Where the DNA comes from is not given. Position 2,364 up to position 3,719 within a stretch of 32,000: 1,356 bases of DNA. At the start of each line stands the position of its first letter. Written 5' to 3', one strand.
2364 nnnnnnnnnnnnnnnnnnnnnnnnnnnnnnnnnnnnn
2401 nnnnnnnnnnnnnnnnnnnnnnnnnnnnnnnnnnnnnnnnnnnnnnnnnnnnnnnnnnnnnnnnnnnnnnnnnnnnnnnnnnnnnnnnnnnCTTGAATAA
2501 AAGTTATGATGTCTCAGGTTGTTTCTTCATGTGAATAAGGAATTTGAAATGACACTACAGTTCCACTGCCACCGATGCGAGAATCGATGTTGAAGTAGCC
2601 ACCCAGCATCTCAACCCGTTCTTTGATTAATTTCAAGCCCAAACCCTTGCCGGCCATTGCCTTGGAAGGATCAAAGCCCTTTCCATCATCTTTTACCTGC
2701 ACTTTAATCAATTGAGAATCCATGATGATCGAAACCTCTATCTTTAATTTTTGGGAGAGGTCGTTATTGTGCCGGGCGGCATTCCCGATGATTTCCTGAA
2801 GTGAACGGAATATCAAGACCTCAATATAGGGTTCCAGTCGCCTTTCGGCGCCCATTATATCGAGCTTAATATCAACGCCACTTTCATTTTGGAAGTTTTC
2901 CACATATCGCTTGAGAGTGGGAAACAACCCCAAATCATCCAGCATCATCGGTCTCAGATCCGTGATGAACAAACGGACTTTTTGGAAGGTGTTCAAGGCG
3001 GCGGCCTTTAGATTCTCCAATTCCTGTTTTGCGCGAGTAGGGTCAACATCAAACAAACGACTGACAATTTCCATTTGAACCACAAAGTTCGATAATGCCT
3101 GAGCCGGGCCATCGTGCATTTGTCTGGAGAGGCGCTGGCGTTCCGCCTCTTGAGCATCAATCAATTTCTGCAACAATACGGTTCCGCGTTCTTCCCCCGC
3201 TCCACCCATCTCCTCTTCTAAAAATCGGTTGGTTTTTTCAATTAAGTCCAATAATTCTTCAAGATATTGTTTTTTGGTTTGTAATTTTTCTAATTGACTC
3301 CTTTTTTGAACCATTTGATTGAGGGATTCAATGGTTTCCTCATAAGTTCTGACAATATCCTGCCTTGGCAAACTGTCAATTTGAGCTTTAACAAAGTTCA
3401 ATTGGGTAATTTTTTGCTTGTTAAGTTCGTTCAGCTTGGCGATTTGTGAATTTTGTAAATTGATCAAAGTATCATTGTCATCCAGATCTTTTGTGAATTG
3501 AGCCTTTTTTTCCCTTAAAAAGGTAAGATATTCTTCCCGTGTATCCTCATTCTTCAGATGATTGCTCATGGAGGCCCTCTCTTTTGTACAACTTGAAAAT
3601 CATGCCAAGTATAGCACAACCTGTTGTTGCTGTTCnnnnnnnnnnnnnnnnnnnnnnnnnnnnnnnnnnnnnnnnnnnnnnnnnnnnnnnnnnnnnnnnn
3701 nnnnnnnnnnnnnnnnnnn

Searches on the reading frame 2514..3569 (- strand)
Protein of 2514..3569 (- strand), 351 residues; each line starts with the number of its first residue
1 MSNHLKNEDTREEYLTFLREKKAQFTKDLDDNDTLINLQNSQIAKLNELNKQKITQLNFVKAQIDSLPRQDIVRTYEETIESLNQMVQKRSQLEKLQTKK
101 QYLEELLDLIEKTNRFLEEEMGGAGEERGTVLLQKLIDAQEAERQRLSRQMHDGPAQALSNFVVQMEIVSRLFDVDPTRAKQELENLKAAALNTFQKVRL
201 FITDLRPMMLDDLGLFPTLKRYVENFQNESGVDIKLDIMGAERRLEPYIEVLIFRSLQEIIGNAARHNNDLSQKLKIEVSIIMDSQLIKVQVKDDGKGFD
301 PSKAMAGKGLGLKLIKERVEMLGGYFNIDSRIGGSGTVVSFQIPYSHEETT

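Call 58: search_protein_families(library=pfam, proteins=[window:2514-3569:-], max_evalue=0.00001)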
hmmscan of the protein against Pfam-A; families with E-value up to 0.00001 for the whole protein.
window:2514-3569:- (351 aa): 3 families
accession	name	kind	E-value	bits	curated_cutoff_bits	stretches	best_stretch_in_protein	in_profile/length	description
PF07730.19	HisKA_3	-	1.6e-14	54.6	24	1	143-208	1-66/68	Histidine kinase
PF02518.31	HATPase_c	-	4.4e-12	46.8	26.4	1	252-345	5-109/111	Histidine kinase-, DNA gyrase B-, and HSP90-like ATPase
PF13581.12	HATPase_c_2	-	1.6e-06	28.6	27.4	0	257-327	36-113/127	Histidine kinase-like ATPase domain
